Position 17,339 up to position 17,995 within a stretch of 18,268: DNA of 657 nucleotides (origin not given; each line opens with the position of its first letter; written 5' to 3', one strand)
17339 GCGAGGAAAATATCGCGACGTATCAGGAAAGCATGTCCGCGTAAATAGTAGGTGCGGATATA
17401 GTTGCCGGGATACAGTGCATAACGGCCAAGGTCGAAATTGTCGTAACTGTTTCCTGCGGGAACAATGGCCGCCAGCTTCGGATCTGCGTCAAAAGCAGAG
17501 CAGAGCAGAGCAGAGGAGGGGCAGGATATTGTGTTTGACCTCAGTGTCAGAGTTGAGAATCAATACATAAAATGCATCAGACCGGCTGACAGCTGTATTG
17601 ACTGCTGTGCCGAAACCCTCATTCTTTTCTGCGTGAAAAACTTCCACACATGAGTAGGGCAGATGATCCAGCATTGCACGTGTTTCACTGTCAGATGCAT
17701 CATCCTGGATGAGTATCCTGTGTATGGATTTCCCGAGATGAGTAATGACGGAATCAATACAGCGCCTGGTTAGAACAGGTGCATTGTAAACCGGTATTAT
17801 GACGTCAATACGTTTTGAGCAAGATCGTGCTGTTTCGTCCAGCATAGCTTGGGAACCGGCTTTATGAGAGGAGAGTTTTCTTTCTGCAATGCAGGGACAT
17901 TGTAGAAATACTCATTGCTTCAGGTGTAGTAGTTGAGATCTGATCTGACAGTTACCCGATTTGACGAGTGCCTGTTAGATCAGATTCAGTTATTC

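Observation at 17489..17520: (CTCTG)4 pentanucleotide repeat sits exactly at the frame break of a GT2 glycosyltransferase, a candidate slipped-strand phase switch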

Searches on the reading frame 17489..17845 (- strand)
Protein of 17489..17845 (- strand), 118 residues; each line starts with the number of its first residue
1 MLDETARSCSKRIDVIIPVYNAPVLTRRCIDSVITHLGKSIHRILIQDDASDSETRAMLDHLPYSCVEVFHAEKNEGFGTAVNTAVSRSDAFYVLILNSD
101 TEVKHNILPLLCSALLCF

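Call 12: find_encoding_contigs(protein=window:17489-17845:-, flank=3000, max_places=10)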
Protein window:17489-17845:- (118 aa): 23 contigs read that carry it; 9 places shown.
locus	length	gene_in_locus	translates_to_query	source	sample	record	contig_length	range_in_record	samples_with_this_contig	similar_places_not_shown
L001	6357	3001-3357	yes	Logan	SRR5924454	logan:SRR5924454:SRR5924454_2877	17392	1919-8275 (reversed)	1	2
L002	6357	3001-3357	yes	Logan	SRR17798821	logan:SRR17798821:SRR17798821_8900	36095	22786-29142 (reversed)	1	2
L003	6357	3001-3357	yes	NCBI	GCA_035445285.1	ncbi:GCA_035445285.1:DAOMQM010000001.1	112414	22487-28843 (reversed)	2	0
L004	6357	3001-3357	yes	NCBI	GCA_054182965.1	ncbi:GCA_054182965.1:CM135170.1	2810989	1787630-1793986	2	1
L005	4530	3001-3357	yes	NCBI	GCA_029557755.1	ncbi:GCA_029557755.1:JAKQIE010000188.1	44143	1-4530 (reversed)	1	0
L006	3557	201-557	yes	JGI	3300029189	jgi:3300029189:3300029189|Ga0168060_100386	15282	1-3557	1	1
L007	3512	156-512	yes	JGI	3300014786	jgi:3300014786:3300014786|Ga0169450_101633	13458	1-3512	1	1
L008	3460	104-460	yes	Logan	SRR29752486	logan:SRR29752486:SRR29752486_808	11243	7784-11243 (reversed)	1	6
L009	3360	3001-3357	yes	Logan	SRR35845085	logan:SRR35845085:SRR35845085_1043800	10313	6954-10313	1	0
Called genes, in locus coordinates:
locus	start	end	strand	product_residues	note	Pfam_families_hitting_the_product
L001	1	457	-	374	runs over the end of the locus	PF02754:CCG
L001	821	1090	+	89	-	PF00886:Ribosomal_S16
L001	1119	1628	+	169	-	PF01782:RimM, PF05239:PRC, PF24986:PRC_RimM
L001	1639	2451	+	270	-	PF01746:tRNA_m1G_MT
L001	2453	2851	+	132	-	PF01245:Ribosomal_L19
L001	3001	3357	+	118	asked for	PF00535:Glycos_transf_2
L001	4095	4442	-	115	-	PF00462:Glutaredoxin (weak), PF03960:ArsC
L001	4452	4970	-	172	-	PF06776:IalB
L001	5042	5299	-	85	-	PF09630:DUF2024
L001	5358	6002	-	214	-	PF01596:Methyltransf_3, PF13578:Methyltransf_24, PF13649:Methyltransf_25 (weak)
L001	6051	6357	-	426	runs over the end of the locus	PF04932:Wzy_C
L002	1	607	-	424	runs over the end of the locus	PF12797:Fer4_2 (faint), PF13187:Fer4_9 (faint), PF13237:Fer4_10, PF12838:Fer4_7, PF13183:Fer4_8, PF13484:Fer4_16, PF13534:Fer4_17, PF02754:CCG, +2 more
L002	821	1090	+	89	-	PF00886:Ribosomal_S16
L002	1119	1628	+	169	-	PF01782:RimM, PF05239:PRC, PF24986:PRC_RimM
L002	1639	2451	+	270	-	PF01746:tRNA_m1G_MT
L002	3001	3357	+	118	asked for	PF00535:Glycos_transf_2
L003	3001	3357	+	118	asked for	PF00535:Glycos_transf_2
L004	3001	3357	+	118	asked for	PF00535:Glycos_transf_2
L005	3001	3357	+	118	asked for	PF00535:Glycos_transf_2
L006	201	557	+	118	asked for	PF00535:Glycos_transf_2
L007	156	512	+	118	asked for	PF00535:Glycos_transf_2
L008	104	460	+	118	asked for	PF00535:Glycos_transf_2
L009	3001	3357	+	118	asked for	PF00535:Glycos_transf_2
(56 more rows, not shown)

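Call 17: list_cluster_members(proteins=[window:17489-17845:-, P0001, P0002, P0006, P0044])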
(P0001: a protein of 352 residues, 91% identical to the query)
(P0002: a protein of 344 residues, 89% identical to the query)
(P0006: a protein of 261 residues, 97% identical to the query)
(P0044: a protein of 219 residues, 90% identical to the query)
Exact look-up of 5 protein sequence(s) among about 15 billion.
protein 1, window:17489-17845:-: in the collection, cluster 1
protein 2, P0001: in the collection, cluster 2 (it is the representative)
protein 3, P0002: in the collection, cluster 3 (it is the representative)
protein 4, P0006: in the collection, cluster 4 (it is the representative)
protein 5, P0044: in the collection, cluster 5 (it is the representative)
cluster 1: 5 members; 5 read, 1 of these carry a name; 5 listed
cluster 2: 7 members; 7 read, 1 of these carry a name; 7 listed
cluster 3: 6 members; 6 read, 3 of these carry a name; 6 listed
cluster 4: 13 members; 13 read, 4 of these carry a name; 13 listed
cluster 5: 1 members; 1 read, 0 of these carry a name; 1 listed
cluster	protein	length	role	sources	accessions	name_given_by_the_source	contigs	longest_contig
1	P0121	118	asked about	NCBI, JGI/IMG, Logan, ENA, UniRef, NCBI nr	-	-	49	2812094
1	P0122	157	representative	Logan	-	-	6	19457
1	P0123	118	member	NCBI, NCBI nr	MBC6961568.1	MAG: glycosyltransferase [Nitrosomonas sp.] | glycosyltransferase [Nitrosomonas sp.]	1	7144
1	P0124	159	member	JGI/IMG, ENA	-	-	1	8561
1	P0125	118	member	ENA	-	-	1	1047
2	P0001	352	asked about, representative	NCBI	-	-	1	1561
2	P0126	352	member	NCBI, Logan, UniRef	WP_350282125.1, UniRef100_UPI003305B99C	glycosyltransferase family 2 protein [Nitrosomonas sp.] | glycosyltransferase family 2 protein n=1 Tax=Nitrosomonas sp. TaxID=42353 ...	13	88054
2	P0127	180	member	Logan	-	-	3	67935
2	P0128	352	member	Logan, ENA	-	-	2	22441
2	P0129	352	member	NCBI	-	-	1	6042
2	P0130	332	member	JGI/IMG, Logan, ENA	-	-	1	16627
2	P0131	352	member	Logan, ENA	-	-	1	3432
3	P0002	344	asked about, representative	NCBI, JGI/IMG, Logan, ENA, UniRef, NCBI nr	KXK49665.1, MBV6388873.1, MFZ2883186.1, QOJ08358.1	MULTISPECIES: glycosyltransferase family 2 protein [Nitrosomonas] | glycosyltransferase family 2 protein n=2 Tax=Nitrosomonadaceae TaxID=206379 ... | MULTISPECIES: glycosyltransferase [Nitrosomonas]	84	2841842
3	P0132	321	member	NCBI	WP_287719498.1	glycosyltransferase, partial [Nitrosomonas sp.]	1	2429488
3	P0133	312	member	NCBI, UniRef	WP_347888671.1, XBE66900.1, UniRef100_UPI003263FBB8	glycosyltransferase [Nitrosomonas europaea] | glycosyltransferase family 2 protein n=1 Tax=Nitrosomonas europaea TaxID=915 ...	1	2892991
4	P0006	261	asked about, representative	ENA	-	-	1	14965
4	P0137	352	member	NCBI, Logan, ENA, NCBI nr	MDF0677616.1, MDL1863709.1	MAG: glycosyltransferase [Nitrosomonas sp.] | glycosyltransferase [Nitrosomonas sp.]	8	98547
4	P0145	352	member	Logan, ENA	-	-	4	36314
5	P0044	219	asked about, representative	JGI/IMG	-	-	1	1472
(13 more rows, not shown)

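Call 19: find_encoding_contigs(protein=P0145, flank=10000, max_places=10)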
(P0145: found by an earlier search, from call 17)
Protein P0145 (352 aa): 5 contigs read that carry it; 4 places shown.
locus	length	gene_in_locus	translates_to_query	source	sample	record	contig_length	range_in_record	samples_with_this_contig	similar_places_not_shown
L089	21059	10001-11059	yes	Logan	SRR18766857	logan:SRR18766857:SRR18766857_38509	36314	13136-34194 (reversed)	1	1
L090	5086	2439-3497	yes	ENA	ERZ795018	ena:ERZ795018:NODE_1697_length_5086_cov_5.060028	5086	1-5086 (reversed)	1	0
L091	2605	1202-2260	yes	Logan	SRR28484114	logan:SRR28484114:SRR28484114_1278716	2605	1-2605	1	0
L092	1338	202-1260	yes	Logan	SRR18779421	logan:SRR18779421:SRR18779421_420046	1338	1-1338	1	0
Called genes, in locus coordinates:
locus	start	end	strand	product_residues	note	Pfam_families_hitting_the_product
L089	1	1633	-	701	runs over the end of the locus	PF19310:TOP_N, PF01432:Peptidase_M3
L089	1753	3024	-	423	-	PF01979:Amidohydro_1, PF12890:DHOase, PF07969:Amidohydro_3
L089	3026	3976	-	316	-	PF02729:OTCace_N, PF00185:OTCace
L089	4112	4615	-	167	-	PF00156:Pribosyltran, PF14681:UPRTase (weak)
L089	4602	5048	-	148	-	PF03652:RuvX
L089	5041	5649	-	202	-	PF02622:DUF179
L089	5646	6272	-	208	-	PF03232:COQ7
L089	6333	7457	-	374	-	PF02754:CCG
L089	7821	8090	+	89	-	PF00886:Ribosomal_S16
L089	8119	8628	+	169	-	PF01782:RimM, PF05239:PRC, PF24986:PRC_RimM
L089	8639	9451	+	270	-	PF01746:tRNA_m1G_MT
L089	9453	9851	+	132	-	PF01245:Ribosomal_L19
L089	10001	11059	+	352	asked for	PF13641:Glyco_tranf_2_3, PF00535:Glycos_transf_2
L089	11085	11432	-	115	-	PF00462:Glutaredoxin (weak), PF03960:ArsC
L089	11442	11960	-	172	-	PF06776:IalB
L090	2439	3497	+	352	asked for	PF13641:Glyco_tranf_2_3, PF00535:Glycos_transf_2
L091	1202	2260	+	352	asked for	PF13641:Glyco_tranf_2_3, PF00535:Glycos_transf_2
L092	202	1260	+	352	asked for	PF13641:Glyco_tranf_2_3, PF00535:Glycos_transf_2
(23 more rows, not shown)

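Call 20: find_encoding_contigs(protein=P0124, flank=10000, max_places=10)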
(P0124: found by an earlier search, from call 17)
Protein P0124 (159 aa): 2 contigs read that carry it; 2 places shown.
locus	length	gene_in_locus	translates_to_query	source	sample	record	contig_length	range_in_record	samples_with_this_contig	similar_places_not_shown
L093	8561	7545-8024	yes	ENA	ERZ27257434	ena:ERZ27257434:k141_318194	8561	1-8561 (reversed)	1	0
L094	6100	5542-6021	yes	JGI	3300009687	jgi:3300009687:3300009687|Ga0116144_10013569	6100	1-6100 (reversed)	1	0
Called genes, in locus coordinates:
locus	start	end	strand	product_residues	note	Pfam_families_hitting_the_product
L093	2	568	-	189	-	?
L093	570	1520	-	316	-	PF02729:OTCace_N, PF00185:OTCace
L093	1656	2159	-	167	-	PF00156:Pribosyltran, PF14681:UPRTase (weak)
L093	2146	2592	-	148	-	PF03652:RuvX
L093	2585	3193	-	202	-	PF02622:DUF179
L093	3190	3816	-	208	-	PF03232:COQ7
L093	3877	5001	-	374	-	PF02754:CCG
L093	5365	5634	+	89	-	PF00886:Ribosomal_S16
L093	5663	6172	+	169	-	PF01782:RimM, PF05239:PRC, PF24986:PRC_RimM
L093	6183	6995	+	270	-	PF01746:tRNA_m1G_MT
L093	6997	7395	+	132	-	PF01245:Ribosomal_L19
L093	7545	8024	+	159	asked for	PF00535:Glycos_transf_2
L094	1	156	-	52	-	?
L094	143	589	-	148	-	PF03652:RuvX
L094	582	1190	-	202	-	PF02622:DUF179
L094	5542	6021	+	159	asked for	PF00535:Glycos_transf_2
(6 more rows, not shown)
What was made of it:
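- Contigs carrying the 3-unit allele end soon after the tract (call 20), which might reflect population heterogeneity.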

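Call 21: find_encoding_contigs(protein=P0122, flank=10000, max_places=10)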
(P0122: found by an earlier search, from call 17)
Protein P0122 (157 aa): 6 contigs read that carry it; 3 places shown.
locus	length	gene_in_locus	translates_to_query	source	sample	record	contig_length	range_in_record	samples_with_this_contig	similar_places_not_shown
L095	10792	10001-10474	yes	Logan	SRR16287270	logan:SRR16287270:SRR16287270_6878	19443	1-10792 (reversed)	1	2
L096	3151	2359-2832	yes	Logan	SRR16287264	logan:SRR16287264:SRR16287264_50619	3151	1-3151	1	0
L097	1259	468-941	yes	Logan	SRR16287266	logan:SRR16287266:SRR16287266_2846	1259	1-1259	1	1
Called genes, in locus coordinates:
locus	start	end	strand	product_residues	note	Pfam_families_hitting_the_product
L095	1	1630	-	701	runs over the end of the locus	PF19310:TOP_N, PF01432:Peptidase_M3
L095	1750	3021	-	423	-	PF01979:Amidohydro_1, PF12890:DHOase, PF07969:Amidohydro_3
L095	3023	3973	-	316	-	PF02729:OTCace_N, PF00185:OTCace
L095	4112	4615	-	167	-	PF00156:Pribosyltran, PF14681:UPRTase (weak)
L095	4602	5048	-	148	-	PF03652:RuvX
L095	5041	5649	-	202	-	PF02622:DUF179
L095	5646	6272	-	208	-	PF03232:COQ7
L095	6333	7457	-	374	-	PF02754:CCG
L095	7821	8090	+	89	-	PF00886:Ribosomal_S16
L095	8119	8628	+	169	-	PF01782:RimM, PF05239:PRC, PF24986:PRC_RimM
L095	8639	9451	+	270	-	PF01746:tRNA_m1G_MT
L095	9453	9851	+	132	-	PF01245:Ribosomal_L19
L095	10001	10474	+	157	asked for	PF00535:Glycos_transf_2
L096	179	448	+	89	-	PF00886:Ribosomal_S16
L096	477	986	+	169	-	PF01782:RimM, PF05239:PRC, PF24986:PRC_RimM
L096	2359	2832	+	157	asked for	PF00535:Glycos_transf_2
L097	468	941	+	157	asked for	PF00535:Glycos_transf_2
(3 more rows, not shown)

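Call 32: search_solved_structures(query=P0145, max_evalue=0.001, show_alignments=2)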
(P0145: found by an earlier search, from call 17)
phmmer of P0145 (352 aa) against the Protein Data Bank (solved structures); distinct sequences matched with E-value up to 0.001: 8.
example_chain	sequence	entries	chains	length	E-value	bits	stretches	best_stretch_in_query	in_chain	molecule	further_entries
2z87_A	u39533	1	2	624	1.5e-08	37.3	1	13-132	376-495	Chondroitin synthase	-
2z86_A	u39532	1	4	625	1.5e-08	37.3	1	13-132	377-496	Chondroitin synthase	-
3bcv_A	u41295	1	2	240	1.2e-06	31.1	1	11-106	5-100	Putative glycosyltransferase protein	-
5hea_A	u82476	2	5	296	2.1e-06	30.3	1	12-111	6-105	Putative glycosyltransferase (GalT1)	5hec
9omj_A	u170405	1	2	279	7.4e-05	25.1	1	13-111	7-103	Glycosyltransferase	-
9omm_A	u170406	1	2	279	7.7e-05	25.1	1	13-111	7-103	Glycosyltransferase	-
9omh_A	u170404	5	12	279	7.7e-05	25.1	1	13-111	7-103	Glycosyltransferase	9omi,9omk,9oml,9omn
6h1j_A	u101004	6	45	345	0.00095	21.5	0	7-104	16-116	Probable ss-1,3-N-acetylglucosaminyltransferase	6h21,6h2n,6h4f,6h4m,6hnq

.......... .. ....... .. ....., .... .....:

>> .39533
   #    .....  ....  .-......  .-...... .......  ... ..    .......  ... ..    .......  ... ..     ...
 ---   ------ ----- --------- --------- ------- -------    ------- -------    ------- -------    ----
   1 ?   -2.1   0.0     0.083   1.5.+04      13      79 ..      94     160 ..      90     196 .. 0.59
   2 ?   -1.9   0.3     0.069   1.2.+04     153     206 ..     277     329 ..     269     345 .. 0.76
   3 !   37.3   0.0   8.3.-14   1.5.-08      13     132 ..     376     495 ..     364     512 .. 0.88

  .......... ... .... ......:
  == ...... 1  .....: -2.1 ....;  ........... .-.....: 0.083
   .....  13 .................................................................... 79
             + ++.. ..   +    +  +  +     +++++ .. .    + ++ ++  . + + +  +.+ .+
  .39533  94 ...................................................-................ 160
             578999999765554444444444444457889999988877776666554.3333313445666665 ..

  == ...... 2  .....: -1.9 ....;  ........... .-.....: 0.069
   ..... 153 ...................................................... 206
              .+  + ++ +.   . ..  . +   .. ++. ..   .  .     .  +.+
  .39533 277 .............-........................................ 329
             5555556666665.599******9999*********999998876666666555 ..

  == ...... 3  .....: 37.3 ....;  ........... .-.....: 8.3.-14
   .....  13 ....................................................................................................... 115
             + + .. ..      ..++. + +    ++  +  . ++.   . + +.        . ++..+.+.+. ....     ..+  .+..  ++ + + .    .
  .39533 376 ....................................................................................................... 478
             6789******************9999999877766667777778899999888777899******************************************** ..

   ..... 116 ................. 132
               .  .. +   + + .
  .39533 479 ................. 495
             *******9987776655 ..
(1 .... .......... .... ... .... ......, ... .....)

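Call 33: search_protein_families(library=ncbifam, proteins=[P0145], max_evalue=0.001)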
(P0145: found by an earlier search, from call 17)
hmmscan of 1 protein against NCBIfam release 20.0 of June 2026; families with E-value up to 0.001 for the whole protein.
P0145 (352 aa): 11 families
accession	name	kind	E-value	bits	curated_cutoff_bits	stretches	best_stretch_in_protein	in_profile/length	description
TIGR03965.1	mycofact_glyco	equivalog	7.5e-18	64.6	280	1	10-208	73-283/467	mycofactocin biosynthesis glycosyltransferase MftF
NF041875.1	EPS_EpsD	equivalog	2.9e-15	56.5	370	2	159-207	162-208/325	exopolysaccharide biosynthesis glycosyltransferase EpsD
TIGR03937.1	PgaC_IcaA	equivalog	2.6e-10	39.8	422.3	1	10-125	44-160/407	poly-beta-1,6-N-acetyl-D-glucosamine synthase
TIGR04283.1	glyco_like_mftF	equivalog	1.6e-08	34.4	182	1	14-192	2-173/221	TIGR04283 family arsenosugar biosynthesis glycosyltransferase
NF047683.1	TeichurnBiosyTuaG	equivalog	1.9e-08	34.3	400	1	11-106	6-102/252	teichuronic acid biosynthesis protein TuaG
TIGR03111.1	glyc2_xrt_Gpos1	hypoth_equivalog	2.9e-08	33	363.95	1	12-125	50-166/439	TIGR03111 family XrtG-associated glycosyltransferase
NF007482.0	PRK10073.1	equivalog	6e-07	28.8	423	1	10-111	5-106/334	glycosyltransferase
TIGR04242.1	nodulat_NodC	equivalog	1.7e-06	27.3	550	1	10-116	47-157/395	chitooligosaccharide synthase NodC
TIGR04440.1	glyco_TIGR04440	domain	0.00011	22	70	1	15-121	4-112/215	TIGR00180 family glycosyltransferase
NF050050.1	ProtGlycPglI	equivalog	0.0005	19.5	500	1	12-112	3-105/306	GalNAc(5)-diNAcBac-PP-undecaprenol beta-1,3-glucosyltransferase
NF038299.1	EPS_HpsN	equivalog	0.00055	19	425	0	12-135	2-124/317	hormogonium polysaccharide biosynthesis glycosyltransferase HpsN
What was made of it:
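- On GT2 glycosyltransferase (GT-A fold): No NCBIfam equivalog reaches its cut-off (call 33).
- Tried and rejected: NCBIfam and PDB sequence searches gave no specific function (calls 32, 33).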

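Call 37: find_encoding_contigs(protein=P0123, flank=6000, max_places=6)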
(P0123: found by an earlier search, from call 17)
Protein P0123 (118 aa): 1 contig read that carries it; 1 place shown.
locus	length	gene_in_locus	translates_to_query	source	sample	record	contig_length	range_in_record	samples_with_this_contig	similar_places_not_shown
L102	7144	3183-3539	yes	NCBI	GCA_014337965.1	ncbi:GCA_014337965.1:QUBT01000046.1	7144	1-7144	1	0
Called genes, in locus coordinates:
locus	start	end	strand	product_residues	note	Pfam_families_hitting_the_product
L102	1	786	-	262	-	PF13187:Fer4_9 (faint), PF14697:Fer4_21 (faint), PF13183:Fer4_8, PF13237:Fer4_10 (weak), PF12838:Fer4_7, PF13484:Fer4_16, PF13534:Fer4_17, PF02754:CCG, +3 more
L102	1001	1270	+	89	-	PF00886:Ribosomal_S16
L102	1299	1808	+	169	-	PF01782:RimM, PF05239:PRC, PF24986:PRC_RimM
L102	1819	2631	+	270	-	PF01746:tRNA_m1G_MT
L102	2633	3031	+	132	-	PF01245:Ribosomal_L19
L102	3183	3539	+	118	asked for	PF00535:Glycos_transf_2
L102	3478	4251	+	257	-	PF13641:Glyco_tranf_2_3 (faint)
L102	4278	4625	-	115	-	PF00462:Glutaredoxin (weak), PF03960:ArsC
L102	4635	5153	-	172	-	PF06776:IalB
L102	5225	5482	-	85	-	PF09630:DUF2024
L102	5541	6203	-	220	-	PF01596:Methyltransf_3, PF13578:Methyltransf_24, PF13649:Methyltransf_25 (weak)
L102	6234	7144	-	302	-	PF04932:Wzy_C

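Call 38: find_encoding_contigs(protein=P0137, flank=6000, max_places=6)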
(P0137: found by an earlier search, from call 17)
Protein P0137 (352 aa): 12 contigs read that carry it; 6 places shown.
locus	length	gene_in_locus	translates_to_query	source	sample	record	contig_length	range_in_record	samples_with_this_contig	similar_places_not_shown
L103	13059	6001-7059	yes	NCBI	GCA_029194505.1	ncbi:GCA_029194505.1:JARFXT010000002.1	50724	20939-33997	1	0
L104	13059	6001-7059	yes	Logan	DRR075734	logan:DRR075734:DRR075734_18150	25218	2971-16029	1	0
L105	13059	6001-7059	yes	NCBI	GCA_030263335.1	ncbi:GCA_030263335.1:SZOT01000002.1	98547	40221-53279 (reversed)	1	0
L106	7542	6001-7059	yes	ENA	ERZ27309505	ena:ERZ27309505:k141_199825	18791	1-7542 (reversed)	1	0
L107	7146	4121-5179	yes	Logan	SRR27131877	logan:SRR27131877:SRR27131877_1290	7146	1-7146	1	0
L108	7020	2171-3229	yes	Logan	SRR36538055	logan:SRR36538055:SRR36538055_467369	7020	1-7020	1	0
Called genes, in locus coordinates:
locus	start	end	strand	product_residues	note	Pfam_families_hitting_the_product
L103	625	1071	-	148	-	PF03652:RuvX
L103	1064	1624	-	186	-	PF02622:DUF179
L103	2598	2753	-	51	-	-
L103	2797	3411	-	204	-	PF02754:CCG (weak)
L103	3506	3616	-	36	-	-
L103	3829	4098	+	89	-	PF00886:Ribosomal_S16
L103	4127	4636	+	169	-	PF01782:RimM, PF05239:PRC, PF24986:PRC_RimM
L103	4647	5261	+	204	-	PF01746:tRNA_m1G_MT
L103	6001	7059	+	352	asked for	PF13641:Glyco_tranf_2_3, PF00535:Glycos_transf_2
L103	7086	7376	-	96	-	PF03960:ArsC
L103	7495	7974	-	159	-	PF06776:IalB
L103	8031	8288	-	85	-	PF09630:DUF2024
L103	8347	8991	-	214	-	PF01596:Methyltransf_3, PF13578:Methyltransf_24, PF13649:Methyltransf_25 (weak)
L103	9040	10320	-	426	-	PF04932:Wzy_C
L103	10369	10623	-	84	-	-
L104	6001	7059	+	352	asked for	PF13641:Glyco_tranf_2_3, PF00535:Glycos_transf_2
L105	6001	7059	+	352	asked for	PF13641:Glyco_tranf_2_3, PF00535:Glycos_transf_2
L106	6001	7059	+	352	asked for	PF13641:Glyco_tranf_2_3, PF00535:Glycos_transf_2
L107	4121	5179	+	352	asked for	PF13641:Glyco_tranf_2_3, PF00535:Glycos_transf_2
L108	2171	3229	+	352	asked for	PF13641:Glyco_tranf_2_3, PF00535:Glycos_transf_2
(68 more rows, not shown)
